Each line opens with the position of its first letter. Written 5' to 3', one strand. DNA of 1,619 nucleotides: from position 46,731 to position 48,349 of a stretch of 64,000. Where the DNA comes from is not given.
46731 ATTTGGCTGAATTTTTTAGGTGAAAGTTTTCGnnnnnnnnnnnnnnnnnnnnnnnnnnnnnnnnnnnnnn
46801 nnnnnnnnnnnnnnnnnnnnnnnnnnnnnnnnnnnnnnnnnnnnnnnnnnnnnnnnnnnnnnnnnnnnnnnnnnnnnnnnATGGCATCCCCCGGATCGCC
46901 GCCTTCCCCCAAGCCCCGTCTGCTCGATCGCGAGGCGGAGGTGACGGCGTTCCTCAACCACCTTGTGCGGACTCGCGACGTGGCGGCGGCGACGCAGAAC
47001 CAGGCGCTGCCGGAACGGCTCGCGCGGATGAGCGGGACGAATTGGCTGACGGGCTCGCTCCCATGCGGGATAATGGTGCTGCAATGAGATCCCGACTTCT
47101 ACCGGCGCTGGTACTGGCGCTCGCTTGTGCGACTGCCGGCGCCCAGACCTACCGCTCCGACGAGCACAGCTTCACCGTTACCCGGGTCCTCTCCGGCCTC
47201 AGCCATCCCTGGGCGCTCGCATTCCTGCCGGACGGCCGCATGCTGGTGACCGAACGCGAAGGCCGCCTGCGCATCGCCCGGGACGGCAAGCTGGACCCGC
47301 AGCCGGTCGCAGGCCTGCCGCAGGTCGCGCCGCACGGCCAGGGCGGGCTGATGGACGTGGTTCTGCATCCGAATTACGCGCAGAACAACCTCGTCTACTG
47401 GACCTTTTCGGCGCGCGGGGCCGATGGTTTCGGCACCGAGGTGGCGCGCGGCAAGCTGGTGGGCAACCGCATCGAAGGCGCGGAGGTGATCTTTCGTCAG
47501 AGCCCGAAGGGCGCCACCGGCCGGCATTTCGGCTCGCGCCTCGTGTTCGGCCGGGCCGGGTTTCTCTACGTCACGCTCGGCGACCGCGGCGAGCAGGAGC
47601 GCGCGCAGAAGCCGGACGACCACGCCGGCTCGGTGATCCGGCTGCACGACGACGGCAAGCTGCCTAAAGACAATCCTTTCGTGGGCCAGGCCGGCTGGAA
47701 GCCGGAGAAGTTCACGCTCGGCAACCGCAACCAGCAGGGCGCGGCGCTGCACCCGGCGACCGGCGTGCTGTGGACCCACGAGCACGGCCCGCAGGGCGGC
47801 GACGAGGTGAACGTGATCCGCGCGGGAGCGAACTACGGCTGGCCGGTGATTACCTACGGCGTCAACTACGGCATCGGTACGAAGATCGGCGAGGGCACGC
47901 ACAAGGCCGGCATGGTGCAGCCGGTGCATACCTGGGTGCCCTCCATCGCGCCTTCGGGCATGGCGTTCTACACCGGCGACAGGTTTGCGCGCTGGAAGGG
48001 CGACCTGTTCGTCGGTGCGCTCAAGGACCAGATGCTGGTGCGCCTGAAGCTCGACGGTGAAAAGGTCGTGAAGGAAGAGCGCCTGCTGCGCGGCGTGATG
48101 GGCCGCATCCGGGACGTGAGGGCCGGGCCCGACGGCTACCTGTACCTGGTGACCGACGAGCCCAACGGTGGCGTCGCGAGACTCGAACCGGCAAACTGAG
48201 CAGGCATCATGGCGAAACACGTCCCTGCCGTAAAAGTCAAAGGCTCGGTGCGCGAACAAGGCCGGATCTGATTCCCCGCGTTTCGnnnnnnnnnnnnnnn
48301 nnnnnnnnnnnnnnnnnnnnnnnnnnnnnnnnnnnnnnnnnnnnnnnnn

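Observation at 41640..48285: Second, integrase-decayed cassette array in tandem: [array2]-[delta-intI]-[sugar DH]-[array1]-[intI]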

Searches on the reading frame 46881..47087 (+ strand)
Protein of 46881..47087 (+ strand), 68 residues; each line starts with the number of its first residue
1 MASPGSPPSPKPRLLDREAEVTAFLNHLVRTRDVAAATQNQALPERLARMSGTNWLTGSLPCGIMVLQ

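Call 31: search_protein_families(library=ncbifam, proteins=[window:46881-47087:+], max_evalue=0.01)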
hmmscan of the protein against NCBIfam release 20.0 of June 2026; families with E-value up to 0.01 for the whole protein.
window:46881-47087:+ (68 aa): 1 family
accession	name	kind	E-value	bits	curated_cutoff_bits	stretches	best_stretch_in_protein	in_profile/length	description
TIGR02249.1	integrase_gron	subfamily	0.00029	20.3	265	1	18-43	43-68/315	integron integrase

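Call 32: find_homologous_proteins(query=window:46881-47084:+, max_evalue=0.001)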
Query window:46881-47084:+ (68 aa): 2 proteins with E <= 0.001 among 5 candidates.
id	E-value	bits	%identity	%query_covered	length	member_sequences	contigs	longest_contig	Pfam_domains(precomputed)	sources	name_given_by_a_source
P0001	3.0e-35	137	97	100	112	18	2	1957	-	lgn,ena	-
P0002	6.1e-4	38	79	35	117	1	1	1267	PF13495.13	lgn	-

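Call 47: search_protein_families(library=pfam, proteins=[window:46881-47087:+], max_evalue=0.01)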
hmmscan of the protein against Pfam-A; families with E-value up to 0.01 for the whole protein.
window:46881-47087:+ (68 aa): 1 family
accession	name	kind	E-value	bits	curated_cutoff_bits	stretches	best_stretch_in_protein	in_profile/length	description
PF13495.12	Phage_int_SAM_4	-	8.2e-05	23.4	27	1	18-43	43-68/85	Phage integrase, N-terminal SAM-like domain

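Call 71: find_encoding_contigs(protein=P0001, flank=3000, max_places=3)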
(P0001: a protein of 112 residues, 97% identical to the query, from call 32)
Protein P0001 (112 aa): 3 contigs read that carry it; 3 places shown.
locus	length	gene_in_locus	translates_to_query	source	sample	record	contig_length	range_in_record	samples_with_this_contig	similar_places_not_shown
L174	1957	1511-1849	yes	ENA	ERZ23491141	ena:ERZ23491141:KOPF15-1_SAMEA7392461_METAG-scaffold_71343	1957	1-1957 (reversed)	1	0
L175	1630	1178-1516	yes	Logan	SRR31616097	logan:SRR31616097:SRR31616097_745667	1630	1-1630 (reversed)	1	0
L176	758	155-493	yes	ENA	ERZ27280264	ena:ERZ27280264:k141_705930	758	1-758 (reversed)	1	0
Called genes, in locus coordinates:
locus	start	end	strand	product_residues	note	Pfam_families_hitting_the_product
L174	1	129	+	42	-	?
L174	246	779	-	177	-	-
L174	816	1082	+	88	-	-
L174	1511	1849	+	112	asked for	-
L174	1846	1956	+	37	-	?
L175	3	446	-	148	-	?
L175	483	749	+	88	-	-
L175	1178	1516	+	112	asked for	-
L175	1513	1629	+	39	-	?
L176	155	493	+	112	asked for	-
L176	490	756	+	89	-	?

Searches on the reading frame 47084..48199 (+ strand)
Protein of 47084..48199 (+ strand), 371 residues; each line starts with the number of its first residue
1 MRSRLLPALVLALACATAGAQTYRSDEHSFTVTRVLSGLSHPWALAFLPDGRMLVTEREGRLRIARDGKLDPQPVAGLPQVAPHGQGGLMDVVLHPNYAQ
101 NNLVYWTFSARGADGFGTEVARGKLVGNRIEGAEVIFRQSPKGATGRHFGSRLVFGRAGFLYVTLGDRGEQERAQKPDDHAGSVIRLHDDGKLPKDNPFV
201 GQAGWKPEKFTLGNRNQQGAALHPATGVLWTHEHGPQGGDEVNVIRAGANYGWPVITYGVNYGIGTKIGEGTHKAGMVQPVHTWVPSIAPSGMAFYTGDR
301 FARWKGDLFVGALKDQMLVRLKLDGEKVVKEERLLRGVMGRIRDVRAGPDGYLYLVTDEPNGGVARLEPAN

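Call 9: find_encoding_contigs(protein=window:47084-48199:+, flank=10000, max_places=10)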
Protein window:47084-48199:+ (371 aa): 5 contigs read that carry it; 2 places shown.
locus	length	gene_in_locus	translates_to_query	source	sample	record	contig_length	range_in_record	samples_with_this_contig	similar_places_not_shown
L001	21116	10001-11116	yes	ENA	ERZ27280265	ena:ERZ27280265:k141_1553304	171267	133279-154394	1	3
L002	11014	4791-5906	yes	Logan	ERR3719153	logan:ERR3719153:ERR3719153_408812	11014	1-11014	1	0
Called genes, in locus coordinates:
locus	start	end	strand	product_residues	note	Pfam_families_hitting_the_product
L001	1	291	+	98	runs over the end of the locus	PF01381:HTH_3 (weak)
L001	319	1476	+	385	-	PF01070:FMN_dh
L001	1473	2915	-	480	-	PF13167:GTP-bdg_N, PF16360:GTP-bdg_M, PF03193:RsgA_GTPase (faint), PF01926:MMR_HSR1, PF02421:FeoB_N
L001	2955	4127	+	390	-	PF13378:MR_MLE_C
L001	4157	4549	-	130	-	PF00903:Glyoxalase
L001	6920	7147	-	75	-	PF09720:Unstab_antitox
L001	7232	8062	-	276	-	PF01209:Ubie_methyltran, PF02353:CMAS, PF13489:Methyltransf_23 (weak), PF08241:Methyltransf_11, PF08242:Methyltransf_12, PF13649:Methyltransf_25, PF13847:Methyltransf_31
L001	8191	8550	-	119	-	PF18480:DUF5615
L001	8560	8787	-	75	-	PF04255:DUF433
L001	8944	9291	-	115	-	PF25212:HVO_A0114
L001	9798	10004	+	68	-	-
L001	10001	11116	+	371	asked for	PF07995:GSDH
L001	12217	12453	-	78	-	-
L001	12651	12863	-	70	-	PF15919:HicB_lk_antitox, PF21748:UPF0150 (weak)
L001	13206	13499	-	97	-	PF05016:ParE_toxin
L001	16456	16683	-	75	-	PF09720:Unstab_antitox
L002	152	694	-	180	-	-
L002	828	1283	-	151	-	PF04828:GFA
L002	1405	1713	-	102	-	PF05016:ParE_toxin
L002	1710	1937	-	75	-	PF09720:Unstab_antitox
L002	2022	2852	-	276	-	PF01209:Ubie_methyltran, PF02353:CMAS, PF13489:Methyltransf_23 (weak), PF08241:Methyltransf_11, PF08242:Methyltransf_12, PF13649:Methyltransf_25, PF13847:Methyltransf_31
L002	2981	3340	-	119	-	PF18480:DUF5615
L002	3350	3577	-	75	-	PF04255:DUF433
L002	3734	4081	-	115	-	PF25212:HVO_A0114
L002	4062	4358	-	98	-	PF20126:TumE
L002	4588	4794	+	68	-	-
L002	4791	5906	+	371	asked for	PF07995:GSDH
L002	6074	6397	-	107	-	PF18480:DUF5615 (weak)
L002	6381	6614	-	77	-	PF04255:DUF433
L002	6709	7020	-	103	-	-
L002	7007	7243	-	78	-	-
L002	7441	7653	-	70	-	PF15919:HicB_lk_antitox, PF21748:UPF0150 (weak)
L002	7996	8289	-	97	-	PF05016:ParE_toxin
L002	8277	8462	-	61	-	-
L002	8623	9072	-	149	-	-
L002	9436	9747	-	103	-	PF13560:HTH_31, PF01381:HTH_3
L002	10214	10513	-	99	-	PF21716:dnstrm_HI1420, PF01381:HTH_3 (weak)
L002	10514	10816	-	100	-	-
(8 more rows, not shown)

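Call 11: find_related_loci(query=window:47084-48199:+, collection=genome_contigs, flank=10000)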
Query window:47084-48199:+ (371 aa) in genome_contigs; peptide patterns used: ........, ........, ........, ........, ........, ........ (x = any residue, [..] = any of these).
319 stretches matched a pattern; 118 encode a relative of the query (tblastn E <= 1e-3); the best 80 are kept; 80 distinct loci.
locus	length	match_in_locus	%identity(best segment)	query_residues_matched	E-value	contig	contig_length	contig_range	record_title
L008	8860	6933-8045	99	1-371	0e+0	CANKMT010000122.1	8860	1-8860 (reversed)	MAG: Betaproteobacteria bacterium isolate TH-Jun18-184 genome assembly, contig: TH-Jun18-C18120, whole genome shotgun se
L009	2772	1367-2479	94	1-371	0e+0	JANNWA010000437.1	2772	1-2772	MAG: Pseudomonadota bacterium isolate VAR_34_metabat_426 VAR_34_k141_1200867, whole genome shotgun sequence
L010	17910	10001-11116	87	1-371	0e+0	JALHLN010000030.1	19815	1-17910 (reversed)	MAG: Burkholderiales bacterium isolate Bin_20_2 c_000000011189, whole genome shotgun sequence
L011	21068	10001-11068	89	16-371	0e+0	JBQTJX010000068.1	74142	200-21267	MAG: Betaproteobacteria bacterium isolate SAW223 c_000000345098, whole genome shotgun sequence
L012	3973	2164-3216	87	20-370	0e+0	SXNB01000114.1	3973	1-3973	MAG: Burkholderiales bacterium isolate F1-120-MAGs184 F1-120__c325323, whole genome shotgun sequence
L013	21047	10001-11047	89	23-371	0e+0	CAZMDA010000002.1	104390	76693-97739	MAG TPA_asm: uncultured Bordetella sp. isolate binchicken_co411_62 genome assembly, contig: NODE_130_length_104390_cov_1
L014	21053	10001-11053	83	21-371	0e+0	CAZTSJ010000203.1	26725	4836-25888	MAG TPA_asm: uncultured Bordetella sp. isolate binchicken_co165_140 genome assembly, contig: k141_2340095, whole genome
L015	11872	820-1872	84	21-371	0e+0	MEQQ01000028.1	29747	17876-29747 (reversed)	MAG: Betaproteobacteria bacterium RBG_16_66_20 RBG_16_scaffold_1606, whole genome shotgun sequence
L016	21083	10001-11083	81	10-370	0e+0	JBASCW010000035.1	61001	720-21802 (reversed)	MAG: Burkholderiales bacterium isolate MFD03501_ilm_asm_bin14 k127_17133, whole genome shotgun sequence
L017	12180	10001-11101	81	4-370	0e+0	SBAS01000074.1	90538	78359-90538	MAG: Nitrosomonadales bacterium isolate Bin_11_1 Sp_contig17181, whole genome shotgun sequence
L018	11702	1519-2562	82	24-371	0e+0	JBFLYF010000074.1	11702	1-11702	MAG: Pseudomonadota bacterium isolate MAG077 MAG077_74, whole genome shotgun sequence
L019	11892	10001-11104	79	6-370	0e+0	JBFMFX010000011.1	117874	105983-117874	MAG: Pseudomonadota bacterium isolate MAG282 MAG282_11, whole genome shotgun sequence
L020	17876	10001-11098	77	3-368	0e+0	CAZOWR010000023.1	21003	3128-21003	MAG TPA_asm: uncultured Enterobacteriaceae bacterium isolate binchicken_co21_5 genome assembly, contig: NODE_1300_length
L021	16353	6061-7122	77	18-371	0e+0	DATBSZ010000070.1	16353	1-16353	MAG TPA_asm: Burkholderiales bacterium isolate SMAG_U4170 k141_2264009, whole genome shotgun sequence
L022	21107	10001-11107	73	4-369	0e+0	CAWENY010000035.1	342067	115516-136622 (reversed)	MAG: uncultured beta proteobacterium isolate MFD02840.bin.2.96 genome assembly, contig: contig_85842, whole genome shotg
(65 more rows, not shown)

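Call 31: search_protein_families(library=ncbifam, proteins=[window:47084-48199:+], max_evalue=0.01)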
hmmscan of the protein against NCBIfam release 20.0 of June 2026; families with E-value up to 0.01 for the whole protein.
window:47084-48199:+ (371 aa): 3 families
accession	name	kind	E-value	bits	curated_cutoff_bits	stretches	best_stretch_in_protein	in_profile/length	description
TIGR03606.1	non_repeat_PQQ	subfamily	6.1e-35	120.9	434.55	2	20-256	10-270/454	glucose/sorbosone family PQQ-dependent dehydrogenase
TIGR02604.1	Piru_Ver_Nterm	subfamily_domain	1.2e-06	28.1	122.2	1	286-355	260-336/367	PVC-type heme-binding CxxCH protein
NF033206.1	ScyE_fam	subfamily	0.00069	19.2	80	0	34-62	2-30/333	ScyD/ScyE family protein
